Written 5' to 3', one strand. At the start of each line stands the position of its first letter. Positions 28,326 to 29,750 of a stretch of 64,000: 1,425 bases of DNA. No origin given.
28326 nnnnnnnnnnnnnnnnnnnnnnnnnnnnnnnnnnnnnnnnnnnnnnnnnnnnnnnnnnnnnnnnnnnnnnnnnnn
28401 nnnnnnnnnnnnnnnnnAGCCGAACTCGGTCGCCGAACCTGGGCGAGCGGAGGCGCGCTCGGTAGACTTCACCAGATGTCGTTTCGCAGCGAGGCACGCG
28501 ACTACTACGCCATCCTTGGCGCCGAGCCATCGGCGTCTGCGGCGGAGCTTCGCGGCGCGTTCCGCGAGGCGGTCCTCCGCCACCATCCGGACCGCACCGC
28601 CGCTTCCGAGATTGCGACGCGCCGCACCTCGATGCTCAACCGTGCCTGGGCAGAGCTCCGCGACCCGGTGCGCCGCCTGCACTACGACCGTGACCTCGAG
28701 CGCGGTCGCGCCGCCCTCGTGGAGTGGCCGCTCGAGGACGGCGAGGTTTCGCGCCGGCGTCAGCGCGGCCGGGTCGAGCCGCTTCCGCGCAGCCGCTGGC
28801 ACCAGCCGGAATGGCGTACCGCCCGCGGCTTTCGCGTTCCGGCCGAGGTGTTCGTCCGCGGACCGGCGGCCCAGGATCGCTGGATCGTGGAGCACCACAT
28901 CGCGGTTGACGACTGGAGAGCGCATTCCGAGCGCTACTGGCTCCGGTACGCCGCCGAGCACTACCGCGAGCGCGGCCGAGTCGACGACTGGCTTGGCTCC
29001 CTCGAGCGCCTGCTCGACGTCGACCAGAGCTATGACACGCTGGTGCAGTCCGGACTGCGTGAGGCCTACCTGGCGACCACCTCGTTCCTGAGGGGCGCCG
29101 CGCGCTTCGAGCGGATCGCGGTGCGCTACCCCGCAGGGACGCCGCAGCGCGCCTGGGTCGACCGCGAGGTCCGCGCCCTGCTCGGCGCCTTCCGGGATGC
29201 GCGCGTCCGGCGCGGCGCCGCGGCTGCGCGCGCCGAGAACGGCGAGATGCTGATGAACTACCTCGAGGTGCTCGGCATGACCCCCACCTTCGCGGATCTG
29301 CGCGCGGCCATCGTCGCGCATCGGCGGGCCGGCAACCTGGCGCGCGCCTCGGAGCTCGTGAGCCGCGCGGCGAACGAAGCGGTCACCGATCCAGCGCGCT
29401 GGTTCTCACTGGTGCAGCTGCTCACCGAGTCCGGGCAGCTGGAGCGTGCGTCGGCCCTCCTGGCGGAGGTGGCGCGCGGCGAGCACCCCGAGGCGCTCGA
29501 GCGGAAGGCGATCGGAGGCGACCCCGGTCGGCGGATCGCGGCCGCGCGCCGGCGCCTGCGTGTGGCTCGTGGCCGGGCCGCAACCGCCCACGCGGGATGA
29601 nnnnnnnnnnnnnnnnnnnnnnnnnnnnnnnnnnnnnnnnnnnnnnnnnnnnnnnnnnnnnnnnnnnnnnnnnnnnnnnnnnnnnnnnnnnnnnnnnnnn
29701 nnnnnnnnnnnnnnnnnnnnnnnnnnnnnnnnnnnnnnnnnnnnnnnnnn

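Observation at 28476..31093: J-domain protein translationally coupled (ATGA) to an orphan membrane sensor histidine kinase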

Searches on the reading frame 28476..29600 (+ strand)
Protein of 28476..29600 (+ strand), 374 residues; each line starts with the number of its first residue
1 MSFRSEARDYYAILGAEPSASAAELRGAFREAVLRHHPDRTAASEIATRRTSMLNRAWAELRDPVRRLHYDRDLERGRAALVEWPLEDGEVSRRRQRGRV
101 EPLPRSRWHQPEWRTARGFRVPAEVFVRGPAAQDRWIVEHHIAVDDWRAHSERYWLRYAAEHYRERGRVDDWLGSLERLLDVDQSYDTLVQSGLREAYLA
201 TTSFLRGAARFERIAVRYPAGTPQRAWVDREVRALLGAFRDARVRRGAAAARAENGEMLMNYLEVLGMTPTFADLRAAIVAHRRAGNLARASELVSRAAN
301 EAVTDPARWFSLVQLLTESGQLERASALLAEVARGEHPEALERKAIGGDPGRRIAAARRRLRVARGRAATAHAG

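Call 3: search_protein_families(library=pfam, proteins=[window:28476-29600:+], max_evalue=0.01)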
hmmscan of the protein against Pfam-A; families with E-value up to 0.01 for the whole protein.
window:28476-29600:+ (374 aa): 2 families
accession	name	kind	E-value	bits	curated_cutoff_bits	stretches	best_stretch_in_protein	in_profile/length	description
PF00226.36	DnaJ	-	1.7e-13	50.9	27.8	1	9-71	1-63/63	DnaJ domain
PF14559.12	TPR_19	-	0.00013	22.6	25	1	284-334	3-53/68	Tetratricopeptide repeat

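Call 7: find_homologous_proteins(query=window:28476-29597:+, max_evalue=0.001)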
Query window:28476-29597:+ (374 aa): 693 proteins with E <= 0.001 among 8000 candidates; the best 120 are listed.
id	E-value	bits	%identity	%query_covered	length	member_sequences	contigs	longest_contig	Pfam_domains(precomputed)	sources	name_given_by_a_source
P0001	2.4e-236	802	100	100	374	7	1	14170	PF00226.37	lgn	-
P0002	2.6e-156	539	69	93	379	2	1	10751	PF00226.37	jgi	-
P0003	3.5e-156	539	68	98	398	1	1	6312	PF00226.37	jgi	jgi:DnaJ domain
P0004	1.2e-155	537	68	95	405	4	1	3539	PF00226.37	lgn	-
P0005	2.6e-155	536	68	93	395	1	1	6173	PF00226.37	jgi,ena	-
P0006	6.2e-155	535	69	93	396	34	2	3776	PF00226.37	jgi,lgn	-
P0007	1.2e-154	534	68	93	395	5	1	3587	PF00226.37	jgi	jgi:curved DNA-binding protein CbpA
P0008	1.5e-154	533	65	94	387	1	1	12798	PF00226.37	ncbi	-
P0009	3.4e-154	532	68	93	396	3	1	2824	PF00226.37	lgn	-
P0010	5.0e-154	532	67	93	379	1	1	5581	PF00226.37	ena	-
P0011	5.5e-154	531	67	94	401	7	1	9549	PF00226.37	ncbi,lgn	ncbi:MAG: DnaJ domain-containing protein [Chloroflexota bacterium]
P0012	1.2e-153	530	69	97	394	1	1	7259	PF00226.37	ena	-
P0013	1.4e-153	530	68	94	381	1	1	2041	PF00226.37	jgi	jgi:hypothetical protein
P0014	1.9e-153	530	64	93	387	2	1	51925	PF00226.37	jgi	jgi:DnaJ domain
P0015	2.3e-153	529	68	93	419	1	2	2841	PF00226.37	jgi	jgi:predicted Zn-dependent protease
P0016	2.5e-153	529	70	93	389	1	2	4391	PF00226.37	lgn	-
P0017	4.6e-153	528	68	94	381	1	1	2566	PF00226.37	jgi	jgi:predicted Zn-dependent protease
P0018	5.5e-153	528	67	93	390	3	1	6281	PF00226.37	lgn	-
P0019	6.6e-153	528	68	97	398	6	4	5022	PF00226.37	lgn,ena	-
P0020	8.0e-153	528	65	94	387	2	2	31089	PF00226.37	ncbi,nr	ncbi:MAG: J domain-containing protein [Chloroflexota bacterium]|nr:J domain-containing protein [Chlo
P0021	9.4e-153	527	65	99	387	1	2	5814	PF00226.37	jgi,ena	jgi:curved DNA-binding protein CbpA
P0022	9.9e-153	527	67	93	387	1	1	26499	PF00226.37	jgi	jgi:DnaJ-like protein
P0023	1.0e-152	527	68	93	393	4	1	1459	PF00226.37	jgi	jgi:hypothetical protein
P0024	1.8e-152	526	67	95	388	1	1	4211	PF00226.37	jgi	jgi:hypothetical protein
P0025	2.2e-152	526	67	97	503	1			PF00226.37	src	-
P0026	2.2e-152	526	68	98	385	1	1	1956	PF00226.37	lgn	-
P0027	2.8e-152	526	66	93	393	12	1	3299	PF00226.37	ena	-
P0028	3.0e-152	526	66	95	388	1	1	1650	PF00226.37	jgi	jgi:hypothetical protein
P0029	4.0e-152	525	67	93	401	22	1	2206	PF00226.37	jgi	-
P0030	4.3e-152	525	68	93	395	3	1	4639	PF00226.37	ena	-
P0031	4.8e-152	525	68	92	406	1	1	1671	PF00226.37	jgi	-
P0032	7.6e-152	524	67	93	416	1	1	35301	PF00226.37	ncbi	-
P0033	9.9e-152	524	67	93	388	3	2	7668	PF00226.37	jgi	jgi:curved DNA-binding protein CbpA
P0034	1.1e-151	524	67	96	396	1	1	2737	PF00226.37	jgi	jgi:curved DNA-binding protein CbpA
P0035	1.2e-151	524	67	93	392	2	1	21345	PF00226.37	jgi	jgi:hypothetical protein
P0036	1.2e-151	524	66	94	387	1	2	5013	PF00226.37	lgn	-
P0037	1.5e-151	523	68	93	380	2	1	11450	PF14559.13,PF00226.37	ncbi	-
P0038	1.7e-151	523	64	99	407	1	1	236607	PF00226.37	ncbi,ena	-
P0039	2.4e-151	523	68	93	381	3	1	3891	PF00226.37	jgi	jgi:predicted Zn-dependent protease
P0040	3.3e-151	522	66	93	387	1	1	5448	PF00226.37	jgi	jgi:hypothetical protein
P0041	3.4e-151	522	66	93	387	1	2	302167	PF00226.37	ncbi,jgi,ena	-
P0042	4.8e-151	522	67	98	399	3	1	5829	PF00226.37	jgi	jgi:curved DNA-binding protein CbpA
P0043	7.3e-151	521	66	97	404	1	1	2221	PF00226.37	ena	-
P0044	7.3e-151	521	66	93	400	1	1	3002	PF00226.37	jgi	-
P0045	7.4e-151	521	66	93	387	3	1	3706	PF00226.37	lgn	-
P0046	9.6e-151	521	66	93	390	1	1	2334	PF00226.37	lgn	-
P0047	1.3e-150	520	66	95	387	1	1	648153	PF00226.37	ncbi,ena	-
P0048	1.5e-150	520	65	94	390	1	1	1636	PF00226.37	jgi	jgi:hypothetical protein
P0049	1.6e-150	520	67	93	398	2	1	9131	PF00226.37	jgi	jgi:hypothetical protein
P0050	1.8e-150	520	67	94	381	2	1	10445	PF00226.37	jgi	jgi:curved DNA-binding protein CbpA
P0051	2.1e-150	520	67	93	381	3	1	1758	PF00226.37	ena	-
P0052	2.1e-150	520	67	95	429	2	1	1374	PF00226.37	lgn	-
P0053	2.1e-150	520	66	94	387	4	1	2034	PF00226.37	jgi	-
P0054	2.3e-150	520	66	94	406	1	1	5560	PF00226.37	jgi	jgi:hypothetical protein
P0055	2.5e-150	519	67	95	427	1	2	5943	PF00226.37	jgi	jgi:hypothetical protein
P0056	3.9e-150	519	66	95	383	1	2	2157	PF00226.37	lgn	-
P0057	4.3e-150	519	67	96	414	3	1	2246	PF00226.37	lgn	-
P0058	5.2e-150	518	66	93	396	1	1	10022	PF00226.37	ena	-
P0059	5.3e-150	518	66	98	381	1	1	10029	PF00226.37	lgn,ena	-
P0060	5.4e-150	518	65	94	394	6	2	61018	PF00226.37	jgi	jgi:curved DNA-binding protein CbpA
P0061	5.6e-150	518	65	94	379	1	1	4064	PF00226.37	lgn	-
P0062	7.5e-150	518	67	93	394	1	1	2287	PF00226.37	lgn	-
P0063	7.5e-150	518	65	93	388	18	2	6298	PF00226.37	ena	-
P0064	8.2e-150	518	68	94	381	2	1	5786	PF00226.37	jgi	jgi:hypothetical protein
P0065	9.2e-150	518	65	95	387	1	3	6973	PF00226.37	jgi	jgi:curved DNA-binding protein CbpA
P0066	9.7e-150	517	67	96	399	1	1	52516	PF00226.37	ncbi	-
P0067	1.2e-149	517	66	98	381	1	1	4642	PF00226.37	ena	-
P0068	1.2e-149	517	66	98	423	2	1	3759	PF00226.37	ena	-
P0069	1.5e-149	517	67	93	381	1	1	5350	PF14559.13,PF00226.37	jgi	jgi:curved DNA-binding protein CbpA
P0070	2.1e-149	516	67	93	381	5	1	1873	PF00226.37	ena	-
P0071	2.4e-149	516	66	93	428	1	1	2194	PF00226.37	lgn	-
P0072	2.4e-149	516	66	93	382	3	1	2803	PF00226.37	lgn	-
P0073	2.6e-149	516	67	98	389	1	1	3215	PF14559.13,PF00226.37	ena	-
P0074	2.7e-149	516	68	94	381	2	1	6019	PF00226.37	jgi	jgi:predicted Zn-dependent protease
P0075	3.3e-149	516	67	93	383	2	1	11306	PF00226.37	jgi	jgi:curved DNA-binding protein CbpA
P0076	3.4e-149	516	66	95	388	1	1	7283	PF00226.37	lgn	-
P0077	5.3e-149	515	65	94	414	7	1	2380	PF00226.37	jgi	jgi:hypothetical protein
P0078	5.8e-149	515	65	94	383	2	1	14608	PF00226.37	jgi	jgi:curved DNA-binding protein CbpA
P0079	7.7e-149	515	65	93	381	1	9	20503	PF00226.37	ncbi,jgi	ncbi:MAG TPA: J domain-containing protein [Candidatus Limnocylindria bacterium]|jgi:curved DNA-bindi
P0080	8.3e-149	514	64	93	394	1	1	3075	PF00226.37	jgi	jgi:DnaJ domain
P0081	8.4e-149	514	66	93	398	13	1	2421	PF00226.37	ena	-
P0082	9.7e-149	514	65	98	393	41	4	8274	PF00226.37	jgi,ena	-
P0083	1.2e-148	514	66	93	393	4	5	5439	PF00226.37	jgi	jgi:hypothetical protein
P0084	1.3e-148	514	64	93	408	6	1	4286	PF00226.37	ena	-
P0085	1.4e-148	514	65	93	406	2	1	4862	PF00226.37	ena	-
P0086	1.6e-148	513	65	93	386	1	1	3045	PF00226.37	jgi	-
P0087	1.8e-148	513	66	93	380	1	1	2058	PF00226.37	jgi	jgi:curved DNA-binding protein CbpA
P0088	1.8e-148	513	65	93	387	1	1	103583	PF00226.37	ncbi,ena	-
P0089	1.8e-148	513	66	95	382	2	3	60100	PF00226.37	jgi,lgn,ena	-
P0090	2.2e-148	513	67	95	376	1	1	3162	PF00226.37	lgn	-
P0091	2.2e-148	513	67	95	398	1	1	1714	PF00226.37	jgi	-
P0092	2.3e-148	513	66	98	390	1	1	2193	PF00226.37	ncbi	-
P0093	2.5e-148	513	65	93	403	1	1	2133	PF00226.37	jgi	jgi:DnaJ-like protein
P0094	2.6e-148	513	66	95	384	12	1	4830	PF14559.13,PF00226.37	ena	-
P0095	3.4e-148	512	67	96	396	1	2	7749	PF00226.37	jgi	jgi:curved DNA-binding protein CbpA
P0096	3.8e-148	512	65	94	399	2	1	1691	PF00226.37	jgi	jgi:tetratricopeptide (TPR) repeat protein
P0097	4.1e-148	512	64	93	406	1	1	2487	PF00226.37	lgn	-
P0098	4.1e-148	512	66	93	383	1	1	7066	PF00226.37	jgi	jgi:curved DNA-binding protein CbpA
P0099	4.1e-148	512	65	93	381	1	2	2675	PF00226.37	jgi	jgi:curved DNA-binding protein CbpA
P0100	4.8e-148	512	64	93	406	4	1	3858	PF00226.37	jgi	-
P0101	5.6e-148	512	65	93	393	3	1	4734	PF00226.37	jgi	-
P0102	5.8e-148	512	65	98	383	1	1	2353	PF00226.37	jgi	-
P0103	5.8e-148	512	65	94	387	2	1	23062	PF00226.37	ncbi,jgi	-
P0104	7.0e-148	511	64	93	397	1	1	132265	PF00226.37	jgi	jgi:hypothetical protein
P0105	7.4e-148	511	64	93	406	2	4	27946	PF00226.37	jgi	jgi:DnaJ domain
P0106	7.8e-148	511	66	98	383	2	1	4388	PF00226.37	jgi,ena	-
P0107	8.9e-148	511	64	93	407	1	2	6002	PF00226.37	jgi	jgi:DnaJ-like protein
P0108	9.5e-148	511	66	95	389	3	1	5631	PF00226.37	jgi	jgi:curved DNA-binding protein CbpA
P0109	1.5e-147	510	67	94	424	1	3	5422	PF00226.37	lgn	-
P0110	1.9e-147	510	66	92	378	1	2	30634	PF00226.37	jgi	jgi:DnaJ domain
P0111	1.9e-147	510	66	99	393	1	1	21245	PF00226.37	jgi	jgi:tetratricopeptide (TPR) repeat protein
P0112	2.0e-147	510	64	94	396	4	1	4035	PF00226.37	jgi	jgi:DnaJ domain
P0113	2.2e-147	510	66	94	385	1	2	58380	PF00226.37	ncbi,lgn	ncbi:MAG: J domain-containing protein [Candidatus Limnocylindria bacterium]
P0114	2.4e-147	510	63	95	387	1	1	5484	PF00226.37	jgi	jgi:curved DNA-binding protein CbpA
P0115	2.4e-147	510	64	93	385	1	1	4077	PF00226.37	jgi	jgi:curved DNA-binding protein CbpA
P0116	2.7e-147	509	64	93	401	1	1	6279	PF00226.37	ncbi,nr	ncbi:MAG TPA: J domain-containing protein [Candidatus Limnocylindria bacterium]|nr:J domain-containi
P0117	2.8e-147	509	64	93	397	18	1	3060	PF00226.37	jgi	jgi:hypothetical protein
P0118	3.2e-147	509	63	95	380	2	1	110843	PF00226.37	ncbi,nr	ncbi:MAG TPA: J domain-containing protein [Candidatus Limnocylindria bacterium]|nr:J domain-containi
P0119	3.5e-147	509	65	95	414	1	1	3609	PF00226.37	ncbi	-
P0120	4.3e-147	509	64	93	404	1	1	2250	PF00226.37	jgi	-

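Call 9: find_encoding_contigs(protein=P0047, flank=10000, max_places=2)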
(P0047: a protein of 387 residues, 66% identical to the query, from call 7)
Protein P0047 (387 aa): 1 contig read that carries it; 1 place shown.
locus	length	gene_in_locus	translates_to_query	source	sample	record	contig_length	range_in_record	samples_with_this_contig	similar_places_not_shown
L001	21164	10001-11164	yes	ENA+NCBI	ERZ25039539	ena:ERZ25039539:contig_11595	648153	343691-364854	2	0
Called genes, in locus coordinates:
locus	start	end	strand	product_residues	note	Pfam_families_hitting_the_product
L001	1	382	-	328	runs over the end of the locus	PF02779:Transket_pyr, PF02780:Transketolase_C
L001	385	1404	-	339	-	PF00676:E1_dh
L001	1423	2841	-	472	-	PF07992:Pyr_redox_2, PF00070:Pyr_redox, PF02852:Pyr_redox_dim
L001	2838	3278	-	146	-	PF20791:Acyl-ACP_TE_C, PF13279:4HBT_2, PF03061:4HBT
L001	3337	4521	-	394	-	PF01546:Peptidase_M20, PF07687:M20_dimer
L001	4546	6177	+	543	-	PF08245:Mur_ligase_M, PF02875:Mur_ligase_C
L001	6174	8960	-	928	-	PF18921:Cyanophycin_syn, PF08443:RimK (weak), PF13549:ATP-grasp_5, PF08245:Mur_ligase_M, PF02875:Mur_ligase_C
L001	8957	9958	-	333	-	PF03575:Peptidase_S51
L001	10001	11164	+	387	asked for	PF00226:DnaJ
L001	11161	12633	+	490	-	PF13188:PAS_8 (weak), PF08448:PAS_4 (weak), PF00512:HisKA, PF02518:HATPase_c, PF13581:HATPase_c_2 (weak)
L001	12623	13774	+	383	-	PF00155:Aminotran_1_2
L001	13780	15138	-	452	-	PF00675:Peptidase_M16, PF05193:Peptidase_M16_C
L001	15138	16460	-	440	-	PF00675:Peptidase_M16, PF05193:Peptidase_M16_C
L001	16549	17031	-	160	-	PF04120:Iron_permease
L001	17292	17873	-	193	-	PF11303:DUF3105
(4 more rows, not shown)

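Call 10: find_encoding_contigs(protein=P0038, flank=10000, max_places=2)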
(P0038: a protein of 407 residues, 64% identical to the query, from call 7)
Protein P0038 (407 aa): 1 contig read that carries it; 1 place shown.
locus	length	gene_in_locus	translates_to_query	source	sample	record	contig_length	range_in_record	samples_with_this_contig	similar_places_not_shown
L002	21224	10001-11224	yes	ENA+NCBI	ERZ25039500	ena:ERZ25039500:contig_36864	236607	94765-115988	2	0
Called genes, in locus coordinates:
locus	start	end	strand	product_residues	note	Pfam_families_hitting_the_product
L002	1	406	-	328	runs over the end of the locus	PF02779:Transket_pyr, PF02780:Transketolase_C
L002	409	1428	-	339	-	PF00676:E1_dh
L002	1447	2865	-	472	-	PF07992:Pyr_redox_2, PF00070:Pyr_redox, PF02852:Pyr_redox_dim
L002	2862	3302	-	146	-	PF20791:Acyl-ACP_TE_C, PF13279:4HBT_2, PF03061:4HBT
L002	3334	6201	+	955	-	PF08245:Mur_ligase_M, PF02875:Mur_ligase_C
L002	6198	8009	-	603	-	PF08245:Mur_ligase_M, PF02875:Mur_ligase_C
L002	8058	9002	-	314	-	PF18921:Cyanophycin_syn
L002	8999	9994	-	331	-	PF03575:Peptidase_S51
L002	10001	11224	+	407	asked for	PF00226:DnaJ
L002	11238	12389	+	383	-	PF00155:Aminotran_1_2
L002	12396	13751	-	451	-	PF00675:Peptidase_M16, PF05193:Peptidase_M16_C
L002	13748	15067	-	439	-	PF00675:Peptidase_M16, PF05193:Peptidase_M16_C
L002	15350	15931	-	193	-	PF11303:DUF3105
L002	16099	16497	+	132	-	PF07332:Phage_holin_3_6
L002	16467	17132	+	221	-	-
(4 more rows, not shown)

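Call 12: find_related_loci(query=A1, collection=genome_contigs, flank=10000)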
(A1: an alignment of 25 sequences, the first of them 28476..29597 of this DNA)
Query A1 (374 aa) in genome_contigs; peptide patterns used: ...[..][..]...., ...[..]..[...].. (x = any residue, [..] = any of these).
599 stretches matched a pattern (row limit reached: there are more); 122 encode a relative of the query (tblastn E <= 1e-3); the best 80 are kept; 80 distinct loci.
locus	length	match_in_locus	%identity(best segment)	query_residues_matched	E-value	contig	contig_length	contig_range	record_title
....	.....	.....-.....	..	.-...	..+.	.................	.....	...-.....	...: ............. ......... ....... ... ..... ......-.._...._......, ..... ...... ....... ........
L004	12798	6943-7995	65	5-354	3e-153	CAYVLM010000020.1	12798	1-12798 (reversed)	MAG TPA_asm: uncultured Steroidobacteraceae bacterium isolate binchicken_co116_443 genome assembly, contig: NODE_5228_le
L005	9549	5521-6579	67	1-350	6e-150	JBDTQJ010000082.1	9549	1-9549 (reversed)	MAG: Chloroflexota bacterium isolate cluster3_bin.219 NODE_33443_length_9549_cov_17.187592, whole genome shotgun sequenc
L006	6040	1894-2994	65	4-367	3e-150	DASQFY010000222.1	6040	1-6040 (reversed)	MAG TPA_asm: Candidatus Dormiibacterota bacterium isolate SMAG_U11792 k141_407863, whole genome shotgun sequence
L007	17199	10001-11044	67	3-350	4e-149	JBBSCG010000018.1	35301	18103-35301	MAG: Candidatus Limnocylindria bacterium isolate metawrap_la6_10 metawrap_la6_10_K_342789_L_35301_cov_21.5440, whole gen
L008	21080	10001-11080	65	3-361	9e-149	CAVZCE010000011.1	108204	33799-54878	MAG: uncultured Chloroflexia bacterium isolate MFD01721.bin.1.54 genome assembly, contig: contig_36433, whole genome sho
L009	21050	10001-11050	68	4-350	2e-148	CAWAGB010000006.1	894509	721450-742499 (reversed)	MAG: uncultured Chloroflexia bacterium isolate MFD02581.bin.1.187 genome assembly, contig: contig_66449, whole genome sh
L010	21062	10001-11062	66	2-355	5e-148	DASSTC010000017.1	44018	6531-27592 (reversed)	MAG TPA_asm: Candidatus Limnocylindria bacterium isolate SMAG_U531 k141_2033789, whole genome shotgun sequence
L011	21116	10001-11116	64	2-372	5e-148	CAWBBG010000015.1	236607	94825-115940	MAG: uncultured Chloroflexia bacterium isolate MFD02923.bin.2.22 genome assembly, contig: contig_36864, whole genome sho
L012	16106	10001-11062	66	4-354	9e-148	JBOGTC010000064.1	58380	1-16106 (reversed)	MAG: Candidatus Limnocylindria bacterium isolate M3-S_metawrap_bin.244 k127_3292305, whole genome shotgun sequence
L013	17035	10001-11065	64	4-355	2e-147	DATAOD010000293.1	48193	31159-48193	MAG TPA_asm: Candidatus Limnocylindria bacterium isolate SMAG_U7036 k141_1235160, whole genome shotgun sequence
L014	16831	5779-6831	66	2-350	3e-146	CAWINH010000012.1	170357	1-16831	MAG: uncultured Chloroflexia bacterium isolate MFD04944.bin.1.213 genome assembly, contig: contig_63955, whole genome sh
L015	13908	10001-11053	64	3-350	1e-145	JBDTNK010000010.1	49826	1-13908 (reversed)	MAG: Chloroflexota bacterium isolate cluster3_bin.149 NODE_1667_length_49826_cov_13.112214, whole genome shotgun sequenc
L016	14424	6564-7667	63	4-370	1e-145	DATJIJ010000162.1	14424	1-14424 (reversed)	MAG TPA_asm: Candidatus Methylomirabilota bacterium isolate SMAG_U15535 k141_11948779, whole genome shotgun sequence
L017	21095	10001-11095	66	5-368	3e-145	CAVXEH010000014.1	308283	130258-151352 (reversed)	MAG: uncultured Chloroflexia bacterium isolate MFD02416.bin.1.132 genome assembly, contig: contig_62513, whole genome sh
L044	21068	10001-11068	63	4-357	3e-140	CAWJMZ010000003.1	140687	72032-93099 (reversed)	MAG: uncultured Chloroflexia bacterium isolate MFD02840.bin.1.418 genome assembly, contig: contig_157612, whole genome s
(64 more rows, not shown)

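Call 25: predict_structure(alignment_id=A1)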
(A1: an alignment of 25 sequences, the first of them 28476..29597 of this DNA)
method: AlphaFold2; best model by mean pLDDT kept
length: 374 residues; sequences in the alignment: 25
mean_pLDDT: 87.2   pTM: 0.64
mean pLDDT of the five models: 87.2, 86.9, 86.5, 81.4, 79.1
residues with pLDDT >= 90: 202; 70-90: 140; 50-70: 21; < 50: 11
segments of 3 or more residues with pLDDT < 50: 94-102
pLDDT, mean of each block of 10 residues (from residue 1): 79 85 88 76 73 90 85 80 81 49 50 82 89 88 87 91 94 96 94 96 96 94 96 98 96 98 92 93 95 91 82 91 94 91 89 93 91 71
secondary structure, 60 per line:
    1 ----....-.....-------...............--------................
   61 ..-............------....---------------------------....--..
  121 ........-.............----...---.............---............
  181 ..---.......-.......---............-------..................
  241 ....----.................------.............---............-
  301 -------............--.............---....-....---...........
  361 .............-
elements in order: E5-8 H10-14 H22-36 H45-62 H64-75 E82-85 E113-116 E119-122 H123-128 H130-142 H153-165 H169-182 H186-192 H194-200 H204-215 H223-244 H249-265 H272-284 H288-299 H308-319 H322-334 H338-341 H343-346 H350-373
